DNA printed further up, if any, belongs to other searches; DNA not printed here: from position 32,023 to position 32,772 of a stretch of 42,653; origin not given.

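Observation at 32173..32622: Second HK97-type prohead protease paralog in the early operon with the catalytic His replaced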

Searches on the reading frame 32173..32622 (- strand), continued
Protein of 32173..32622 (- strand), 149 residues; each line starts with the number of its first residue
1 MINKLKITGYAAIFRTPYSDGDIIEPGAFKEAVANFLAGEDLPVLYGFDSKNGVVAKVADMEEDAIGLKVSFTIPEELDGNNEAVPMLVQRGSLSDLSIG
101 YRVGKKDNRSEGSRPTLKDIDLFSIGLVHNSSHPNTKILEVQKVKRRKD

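Call 21: find_homologous_proteins(query=A2, max_evalue=0.001)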
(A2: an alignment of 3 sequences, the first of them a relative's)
Query A2 (3 sequences) (149 aa, profile of the alignment): 152 proteins with E <= 0.001 among 898 candidates; the best 120 are listed.
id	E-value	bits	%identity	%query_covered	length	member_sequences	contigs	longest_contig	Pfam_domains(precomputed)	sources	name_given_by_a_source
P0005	3.6e-66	239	35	97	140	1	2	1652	PF04586.23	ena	-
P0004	1.9e-64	234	43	93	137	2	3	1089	PF04586.23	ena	-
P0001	1.1e-63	231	100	100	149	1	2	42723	PF04586.23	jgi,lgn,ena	-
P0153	2.0e-22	98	36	81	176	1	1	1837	PF04586.23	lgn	-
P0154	3.4e-22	97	34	89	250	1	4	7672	PF04586.23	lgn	-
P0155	9.0e-22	95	32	90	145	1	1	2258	PF04586.23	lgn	-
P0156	1.9e-20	91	34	90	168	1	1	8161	PF04586.23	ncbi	ncbi:MAG: HK97 family phage prohead protease [Pseudomonadota bacterium]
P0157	2.8e-20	91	35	92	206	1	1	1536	PF04586.23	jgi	jgi:hypothetical protein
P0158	2.8e-20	91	35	86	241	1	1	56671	PF04586.23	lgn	-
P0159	3.8e-20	90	35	83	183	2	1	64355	PF04586.23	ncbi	ncbi:MAG: HK97 family phage prohead protease [Pseudomonadota bacterium]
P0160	1.5e-19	88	31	92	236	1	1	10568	PF04586.23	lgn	-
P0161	3.4e-19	87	27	95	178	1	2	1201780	PF04586.23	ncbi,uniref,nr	ncbi:HK97 family phage prohead protease [Wolbachia endosymbiont of Ctenocephalides felis wCfeJ]|unir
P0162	2.3e-18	84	34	92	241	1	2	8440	PF04586.23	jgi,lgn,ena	jgi:HK97 family phage prohead protease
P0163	2.8e-18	84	33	90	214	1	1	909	PF04586.23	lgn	-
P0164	3.6e-18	84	34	89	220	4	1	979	PF04586.23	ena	-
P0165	6.2e-18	83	35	93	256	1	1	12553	PF04586.23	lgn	-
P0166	2.4e-17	81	24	91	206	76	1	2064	PF04586.23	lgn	-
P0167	3.8e-17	80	31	82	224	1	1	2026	PF04586.23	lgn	-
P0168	4.8e-17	80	25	95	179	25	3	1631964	PF04586.23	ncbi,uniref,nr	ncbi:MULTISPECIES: HK97 family phage prohead protease [unclassified Wolbachia]|uniref:HK97 family ph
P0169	6.7e-17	80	32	90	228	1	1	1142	PF04586.23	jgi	-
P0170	7.2e-17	80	29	92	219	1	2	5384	PF04586.23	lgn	-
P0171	8.9e-17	79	27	91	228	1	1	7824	PF04586.23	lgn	-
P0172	1.1e-16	79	29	91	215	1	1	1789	PF04586.23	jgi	jgi:uncharacterized protein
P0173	1.7e-16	78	31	91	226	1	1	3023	PF04586.23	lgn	-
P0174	2.2e-16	78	34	82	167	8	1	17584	PF04586.23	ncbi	ncbi:MAG: HK97 family phage prohead protease [Pseudomonadota bacterium]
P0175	4.3e-16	77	30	89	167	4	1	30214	PF04586.23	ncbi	ncbi:MAG: HK97 family phage prohead protease [Pseudomonadota bacterium]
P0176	6.6e-16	76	31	90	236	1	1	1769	PF04586.23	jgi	-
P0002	1.7e-15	75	30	90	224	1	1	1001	PF04586.23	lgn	-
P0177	1.7e-15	75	33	90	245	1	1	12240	PF04586.23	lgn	-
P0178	1.7e-15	75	37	85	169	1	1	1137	PF04586.23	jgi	jgi:uncharacterized protein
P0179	2.7e-15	75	27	93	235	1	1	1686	PF04586.23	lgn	-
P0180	4.0e-15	74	29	91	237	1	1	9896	PF04586.23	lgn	-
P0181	7.2e-15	73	36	65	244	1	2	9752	PF04586.23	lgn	-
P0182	7.3e-15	73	30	89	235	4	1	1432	PF04586.23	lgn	-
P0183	9.6e-15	73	30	96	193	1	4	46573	PF04586.23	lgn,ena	-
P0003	1.1e-14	73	30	90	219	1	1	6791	PF04586.23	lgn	-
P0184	1.4e-14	72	29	93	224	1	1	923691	PF04586.23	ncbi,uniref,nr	ncbi:HK97 family phage prohead protease [Undibacterium aquatile]|uniref:HK97 family phage prohead pr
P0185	1.7e-14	72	32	92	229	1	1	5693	PF04586.23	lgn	-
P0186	4.0e-14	71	25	91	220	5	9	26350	PF04586.23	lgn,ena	-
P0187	4.1e-14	71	30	96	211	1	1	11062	PF04586.23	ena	-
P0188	4.2e-14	71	30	90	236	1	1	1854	PF04586.23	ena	-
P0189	5.0e-14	70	27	95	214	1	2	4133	PF04586.23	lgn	-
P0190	5.8e-14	70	27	89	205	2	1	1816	PF04586.23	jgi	-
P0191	8.9e-14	70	31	93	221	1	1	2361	PF04586.23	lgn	-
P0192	9.6e-14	69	29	92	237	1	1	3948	PF04586.23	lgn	-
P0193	1.3e-13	69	35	42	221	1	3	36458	PF04586.23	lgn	-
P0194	1.7e-13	69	28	92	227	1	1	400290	PF04586.23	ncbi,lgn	-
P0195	1.8e-13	69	27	90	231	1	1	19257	PF04586.23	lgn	-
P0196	2.3e-13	68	27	92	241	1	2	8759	PF04586.23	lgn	-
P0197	2.3e-13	68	29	92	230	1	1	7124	PF04586.23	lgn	-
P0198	3.0e-13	68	33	81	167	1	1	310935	PF04586.23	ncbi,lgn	-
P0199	3.8e-13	68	29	91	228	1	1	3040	PF04586.23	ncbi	-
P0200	3.8e-13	68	32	95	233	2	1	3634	PF04586.23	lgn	-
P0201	4.6e-13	67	35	91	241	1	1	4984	PF04586.23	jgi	jgi:HK97 family phage prohead protease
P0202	4.7e-13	67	31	93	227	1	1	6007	PF04586.23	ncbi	-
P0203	6.0e-13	67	30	83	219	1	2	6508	PF04586.23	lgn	-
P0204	1.6e-12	65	32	91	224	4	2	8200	PF04586.23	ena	-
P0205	4.4e-12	64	23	79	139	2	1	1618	PF04586.23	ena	-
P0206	4.9e-12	64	31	87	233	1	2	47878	PF04586.23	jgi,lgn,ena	-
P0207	5.7e-12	64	37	95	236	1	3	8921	PF04586.23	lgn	-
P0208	5.9e-12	64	29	94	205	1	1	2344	PF04586.23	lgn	-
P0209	6.3e-12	64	39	79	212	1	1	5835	PF04586.23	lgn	-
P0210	1.1e-11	63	41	65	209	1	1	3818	PF04586.23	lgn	-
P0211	1.7e-11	62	29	93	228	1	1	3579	PF04586.23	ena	-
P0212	2.0e-11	62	29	83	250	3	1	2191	PF04586.23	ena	-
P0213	2.1e-11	62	33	91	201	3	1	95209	PF04586.23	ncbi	-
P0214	2.9e-11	61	26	95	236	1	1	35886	PF04586.23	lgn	-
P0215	2.9e-11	61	27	89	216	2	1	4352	PF04586.23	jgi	jgi:HK97 family phage prohead protease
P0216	3.2e-11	61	34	85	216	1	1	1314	PF04586.23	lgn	-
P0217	4.5e-11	61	32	95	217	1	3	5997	PF04586.23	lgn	-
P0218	9.6e-11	60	31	85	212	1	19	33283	PF04586.23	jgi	jgi:HK97 family phage prohead protease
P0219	1.1e-10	60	31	93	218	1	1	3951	PF04586.23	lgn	-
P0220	1.3e-10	59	32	89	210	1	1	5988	PF04586.23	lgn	-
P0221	1.5e-10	59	36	87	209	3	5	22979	PF04586.23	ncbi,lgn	-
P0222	1.5e-10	59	32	95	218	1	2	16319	PF04586.23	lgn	-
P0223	1.8e-10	59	33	88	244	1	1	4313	PF04586.23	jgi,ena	jgi:uncharacterized protein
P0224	2.3e-10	59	31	81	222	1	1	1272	PF04586.23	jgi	jgi:HK97 family phage prohead protease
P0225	2.7e-10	58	31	89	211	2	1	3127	PF04586.23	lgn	-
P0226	3.7e-10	58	32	88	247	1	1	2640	PF04586.23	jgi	jgi:uncharacterized protein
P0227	3.9e-10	58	30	89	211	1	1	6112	PF04586.23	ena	-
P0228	4.4e-10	58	32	94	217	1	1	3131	PF04586.23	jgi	jgi:hypothetical protein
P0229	5.8e-10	57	32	89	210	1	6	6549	PF04586.23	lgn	-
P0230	6.4e-10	57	29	89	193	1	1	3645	PF04586.23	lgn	-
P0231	8.6e-10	57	31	72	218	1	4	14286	PF04586.23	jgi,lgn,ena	-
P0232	1.0e-9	56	32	88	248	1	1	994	PF04586.23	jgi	jgi:uncharacterized protein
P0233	1.0e-9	56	30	89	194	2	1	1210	PF04586.23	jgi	-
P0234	1.1e-9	56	30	91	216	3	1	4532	PF04586.23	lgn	-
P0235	1.1e-9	56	34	94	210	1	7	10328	PF04586.23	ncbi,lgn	-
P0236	1.5e-9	56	31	93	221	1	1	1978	PF04586.23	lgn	-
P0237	1.5e-9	56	28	90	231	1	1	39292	PF04586.23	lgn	-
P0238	1.8e-9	56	32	89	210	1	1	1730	PF04586.23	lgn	-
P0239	6.7e-9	54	30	95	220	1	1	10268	PF04586.23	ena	-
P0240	7.2e-9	54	34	83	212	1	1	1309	PF04586.23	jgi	jgi:HK97 family phage prohead protease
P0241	8.0e-9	54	31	87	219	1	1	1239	PF04586.23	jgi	jgi:hypothetical protein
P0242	8.4e-9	53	31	94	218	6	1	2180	PF04586.23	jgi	jgi:HK97 family phage prohead protease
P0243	1.6e-8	53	27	93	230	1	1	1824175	PF04586.23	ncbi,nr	ncbi:MAG: HK97 family phage prohead protease [Thermoplasmatales archaeon]|nr:MAG: HK97 family phage 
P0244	1.9e-8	52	32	66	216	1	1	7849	PF04586.23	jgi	jgi:HK97 family phage prohead protease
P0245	2.6e-8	52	27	97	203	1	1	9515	PF04586.23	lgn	-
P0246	6.7e-8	51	33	71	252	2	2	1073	PF04586.23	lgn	-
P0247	8.8e-8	50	26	93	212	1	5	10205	PF04586.23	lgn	-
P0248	1.0e-7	50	30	88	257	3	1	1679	PF04586.23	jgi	-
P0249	1.4e-7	49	41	51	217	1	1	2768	PF04586.23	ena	-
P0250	1.7e-7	49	34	90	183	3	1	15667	PF04586.23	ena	-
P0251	1.8e-7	49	28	90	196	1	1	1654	PF04586.23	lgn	-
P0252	2.5e-7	49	30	89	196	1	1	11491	PF04586.23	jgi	jgi:HK97 family phage prohead protease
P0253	2.6e-7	49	29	92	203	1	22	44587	PF04586.23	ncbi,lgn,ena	-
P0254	3.0e-7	48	25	89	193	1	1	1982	PF04586.23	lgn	-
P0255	4.3e-7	48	29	65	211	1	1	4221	PF04586.23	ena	-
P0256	5.5e-7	48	29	66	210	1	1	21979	PF04586.23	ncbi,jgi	jgi:HK97 family phage prohead protease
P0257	5.7e-7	48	32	78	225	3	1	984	PF04586.23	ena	-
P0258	5.9e-7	47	29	65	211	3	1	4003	PF04586.23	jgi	-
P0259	6.3e-7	47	30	89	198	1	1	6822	PF04586.23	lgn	-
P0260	7.1e-7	47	33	64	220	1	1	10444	PF04586.23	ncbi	-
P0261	1.3e-6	46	31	89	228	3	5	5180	PF04586.23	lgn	-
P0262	1.3e-6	46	27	90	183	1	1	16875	PF04586.23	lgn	-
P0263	1.4e-6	46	30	89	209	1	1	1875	PF04586.23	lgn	-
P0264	1.5e-6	46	28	92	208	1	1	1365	PF04586.23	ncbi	-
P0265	1.5e-6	46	28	90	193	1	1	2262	PF04586.23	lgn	-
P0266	2.5e-6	45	26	72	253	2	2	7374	PF04586.23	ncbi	-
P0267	2.5e-6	45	27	90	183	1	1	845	PF04586.23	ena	-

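Call 22: find_encoding_contigs(protein=P0004, flank=3000, max_places=6)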
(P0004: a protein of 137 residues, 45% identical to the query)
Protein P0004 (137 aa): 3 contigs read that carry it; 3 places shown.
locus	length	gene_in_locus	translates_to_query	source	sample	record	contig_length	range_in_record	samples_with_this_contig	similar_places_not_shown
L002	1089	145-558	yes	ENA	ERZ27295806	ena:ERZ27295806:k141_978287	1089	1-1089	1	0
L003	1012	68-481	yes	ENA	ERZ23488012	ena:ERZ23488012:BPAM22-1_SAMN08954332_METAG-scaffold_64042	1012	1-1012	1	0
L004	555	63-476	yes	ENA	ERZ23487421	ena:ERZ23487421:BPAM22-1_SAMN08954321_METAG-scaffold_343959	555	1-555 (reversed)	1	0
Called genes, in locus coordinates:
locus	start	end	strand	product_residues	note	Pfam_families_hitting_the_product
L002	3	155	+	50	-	?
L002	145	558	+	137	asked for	PF04586:Peptidase_S78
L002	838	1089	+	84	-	?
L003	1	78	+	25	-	?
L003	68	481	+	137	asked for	PF04586:Peptidase_S78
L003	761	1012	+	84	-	?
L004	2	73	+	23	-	?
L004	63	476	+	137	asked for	PF04586:Peptidase_S78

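Call 23: find_encoding_contigs(protein=P0005, flank=3000, max_places=6)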
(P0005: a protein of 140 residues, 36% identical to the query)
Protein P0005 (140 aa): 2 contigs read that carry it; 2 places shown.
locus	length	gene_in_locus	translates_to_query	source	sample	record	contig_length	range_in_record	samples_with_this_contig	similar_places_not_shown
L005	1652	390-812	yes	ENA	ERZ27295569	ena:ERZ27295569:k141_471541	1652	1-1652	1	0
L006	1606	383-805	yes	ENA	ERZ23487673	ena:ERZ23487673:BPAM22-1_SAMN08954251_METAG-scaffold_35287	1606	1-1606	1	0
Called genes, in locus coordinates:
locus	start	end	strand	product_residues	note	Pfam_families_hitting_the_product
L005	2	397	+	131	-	?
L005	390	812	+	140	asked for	PF04586:Peptidase_S78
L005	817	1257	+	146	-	-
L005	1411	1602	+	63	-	-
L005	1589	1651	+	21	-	?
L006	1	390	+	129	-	?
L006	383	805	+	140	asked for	PF04586:Peptidase_S78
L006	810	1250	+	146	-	-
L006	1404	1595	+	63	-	-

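Call 34: predict_structure(alignment_id=A3)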
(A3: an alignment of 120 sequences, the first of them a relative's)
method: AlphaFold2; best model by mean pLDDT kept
length: 149 residues; sequences in the alignment: 120
mean_pLDDT: 93.1   pTM: 0.87
mean pLDDT of the five models: 93.1, 92.8, 92.3, 91.6, 91.6
residues with pLDDT >= 90: 123; 70-90: 16; 50-70: 10; < 50: 0
segments of 3 or more residues with pLDDT < 50: none
pLDDT, mean of each block of 10 residues (from residue 1): 90 96 96 97 97 96 98 92 95 98 77 84 98 98 84
secondary structure, 60 per line:
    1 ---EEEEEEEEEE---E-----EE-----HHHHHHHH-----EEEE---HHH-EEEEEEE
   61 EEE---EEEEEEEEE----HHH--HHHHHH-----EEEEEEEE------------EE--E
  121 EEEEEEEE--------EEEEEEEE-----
elements in order: E4-13 H30-37 E43-46 E54-63 E67-75 H85-90 E96-103 E120-128 E137-144

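Call 37: fold_search(model_id=the predicted structure, library=pdb)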
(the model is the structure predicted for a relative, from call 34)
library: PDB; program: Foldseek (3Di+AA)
matches with E <= 10: 206; with E <= 0.001: 36
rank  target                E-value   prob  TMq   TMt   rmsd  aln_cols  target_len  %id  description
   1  2wpo_A                9.4e-06  1.00  0.56  0.38   5.9       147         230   19  HCMV protease inhibitor complex (released 1999-08-04)
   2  1njt_B                3.5e-05  1.00  0.45  0.31   8.9       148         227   18  COMPLEX STRUCTURE OF HCMV PROTEASE AND A PEPTIDOMIMETIC INHIBITOR (released 2003-02-11)
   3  4v0t_A                3.7e-05  1.00  0.49  0.34   7.3       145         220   13  Monomeric pseudorabies virus protease pUL26N at 2.1 A resolution (released 2015-07-15)
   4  1nju_A                4.0e-05  1.00  0.62  0.42   7.2       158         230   16  Complex structure of HCMV Protease and a peptidomimetic inhibitor (released 2003-02-11)
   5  1nju_C                4.7e-05  1.00  0.46  0.31   8.5       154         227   17  Complex structure of HCMV Protease and a peptidomimetic inhibitor (released 2003-02-11)
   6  1nju_B                5.0e-05  1.00  0.55  0.37   8.2       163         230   16  Complex structure of HCMV Protease and a peptidomimetic inhibitor (released 2003-02-11)
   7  4cx8_B                5.0e-05  1.00  0.48  0.36   7.3       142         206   13  Monomeric pseudorabies virus protease pUL26N at 2.5 A resolution (released 2015-05-20)
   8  1njt_D                5.7e-05  1.00  0.46  0.32   8.8       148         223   18  COMPLEX STRUCTURE OF HCMV PROTEASE AND A PEPTIDOMIMETIC INHIBITOR (released 2003-02-11)
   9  1at3_A                6.8e-05  1.00  0.50  0.35   8.1       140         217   14  HERPES SIMPLEX VIRUS TYPE II PROTEASE (released 1998-10-14)
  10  1nkk_A                6.8e-05  1.00  0.44  0.31   9.0       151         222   17  COMPLEX STRUCTURE OF HCMV PROTEASE AND A PEPTIDOMIMETIC INHIBITOR (released 2003-02-11)
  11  8bq1                  8.1e-05  1.00  0.57  0.45   7.0       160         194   11  Herpes simplex virus type 1 protease (released 2023-11-29)
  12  1o6e_A                8.6e-05  1.00  0.45  0.32   7.3       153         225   10  Epstein-Barr virus protease (released 2002-11-14)
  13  8j3s_A                1.0e-04  1.00  0.46  0.33   6.9       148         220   20  Complex structure of human cytomegalovirus protease and a macrocyclic peptide ligand (released 2023-11-08)
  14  1njt_C                1.1e-04  1.00  0.45  0.32   8.8       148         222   18  COMPLEX STRUCTURE OF HCMV PROTEASE AND A PEPTIDOMIMETIC INHIBITOR (released 2003-02-11)
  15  2pbk_B                1.2e-04  1.00  0.50  0.35   6.8       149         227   12  Crystal structure of KSHV protease in complex with hexapeptide phosphonate inhibitor (released 2007-12-25)
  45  5jbl_B                3.0e-03  1.00  0.61  0.57   4.2       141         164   11  Structure of the bacteriophage T4 capsid assembly protease, gp21. (released 2016-12-07)
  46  5jbl_A                3.2e-03  1.00  0.60  0.55   4.7       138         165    9  Structure of the bacteriophage T4 capsid assembly protease, gp21. (released 2016-12-07)
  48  5jbl_C                3.4e-03  1.00  0.61  0.56   4.2       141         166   11  Structure of the bacteriophage T4 capsid assembly protease, gp21. (released 2016-12-07)
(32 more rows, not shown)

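Call 38: fold_search(model_id=the predicted structure, library=viral)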
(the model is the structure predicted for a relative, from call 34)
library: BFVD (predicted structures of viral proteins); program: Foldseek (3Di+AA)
matches with E <= 10: 502; with E <= 0.001: 217
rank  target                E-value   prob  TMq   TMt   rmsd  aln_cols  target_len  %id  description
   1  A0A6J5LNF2            5.7e-13  1.00  0.82  0.49   2.3       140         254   24  COG3740 Phage head maturation protease [uncultured Caudovirales phage]
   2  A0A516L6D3            1.4e-11  1.00  0.81  0.38   2.3       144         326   26  (no name in the UniProt tables at hand)
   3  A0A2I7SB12            1.2e-10  1.00  0.83  0.36   4.2       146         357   20  (no name in the UniProt tables at hand)
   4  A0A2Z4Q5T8            1.2e-10  1.00  0.77  0.36   3.7       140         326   26  (no name in the UniProt tables at hand)
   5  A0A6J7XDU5            1.7e-10  1.00  0.79  0.37   3.2       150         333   25  Prohead protease [uncultured Caudovirales phage]
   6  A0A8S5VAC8            2.0e-10  1.00  0.80  0.56   3.1       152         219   26  Prohead serine protease [Siphoviridae sp. ct6bU4]
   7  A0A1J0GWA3            4.4e-10  1.00  0.78  0.57   2.5       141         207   24  (no name in the UniProt tables at hand)
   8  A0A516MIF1            8.5e-10  1.00  0.74  0.24   6.1       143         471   24  (no name in the UniProt tables at hand)
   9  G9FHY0                9.0e-10  1.00  0.79  0.52   2.6       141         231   23  (no name in the UniProt tables at hand)
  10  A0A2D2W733            1.0e-09  1.00  0.76  0.58   2.9       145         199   20  Putative prohead protease [Pectobacterium phage DU_PP_V]
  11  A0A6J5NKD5            1.0e-09  1.00  0.72  0.56   4.3       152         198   24  COG3740 Phage head maturation protease [uncultured Caudovirales phage]
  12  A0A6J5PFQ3            1.6e-09  1.00  0.76  0.57   2.6       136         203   23  COG3740 Phage head maturation protease [uncultured Caudovirales phage]
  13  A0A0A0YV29            1.6e-09  1.00  0.78  0.65   2.4       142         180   20  Prohead maturation protease [Streptococcus phage SpSL1]
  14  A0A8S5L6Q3            1.6e-09  1.00  0.75  0.63   2.8       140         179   24  Prohead protease (Fragment) [Siphoviridae sp. ct45W1]
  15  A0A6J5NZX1            2.2e-09  1.00  0.74  0.42   2.5       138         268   25  COG3740 Phage head maturation protease [uncultured Caudovirales phage]
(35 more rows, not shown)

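Call 48: find_related_loci(query=A2, collection=metagenome_contigs, flank=8000)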
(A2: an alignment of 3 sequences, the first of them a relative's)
Query A2 (149 aa) in metagenome_contigs; peptide patterns used: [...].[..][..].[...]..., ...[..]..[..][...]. (x = any residue, [..] = any of these).
50 stretches matched a pattern; 2 encode a relative of the query (tblastn E <= 1e-3); 2 distinct loci.
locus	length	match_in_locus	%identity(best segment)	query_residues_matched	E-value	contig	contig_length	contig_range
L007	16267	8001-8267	32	5-102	4e-5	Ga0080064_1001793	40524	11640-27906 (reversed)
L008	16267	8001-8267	32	5-102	4e-5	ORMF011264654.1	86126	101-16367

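Call 54: find_related_loci(query=A2, collection=genome_contigs, flank=8000)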
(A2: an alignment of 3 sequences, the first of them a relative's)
Query A2 (149 aa) in genome_contigs; peptide patterns used: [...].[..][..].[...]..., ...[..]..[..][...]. (x = any residue, [..] = any of these).
33 stretches matched a pattern, but none encodes a relative of the query by tblastn (E <= 1e-3).

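Call 62: search_protein_families(library=padloc, proteins=[window:32173-32622:-], max_evalue=0.1)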
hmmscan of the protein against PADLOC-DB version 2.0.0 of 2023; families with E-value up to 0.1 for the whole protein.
window:32173-32622:- (149 aa): 0 families

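Call 63: search_protein_families(library=phrogs, proteins=[L005:817-1257:+], max_evalue=0.01)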
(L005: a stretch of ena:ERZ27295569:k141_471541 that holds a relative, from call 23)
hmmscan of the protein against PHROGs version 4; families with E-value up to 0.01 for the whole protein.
L005:817-1257:+ (146 aa): 0 families
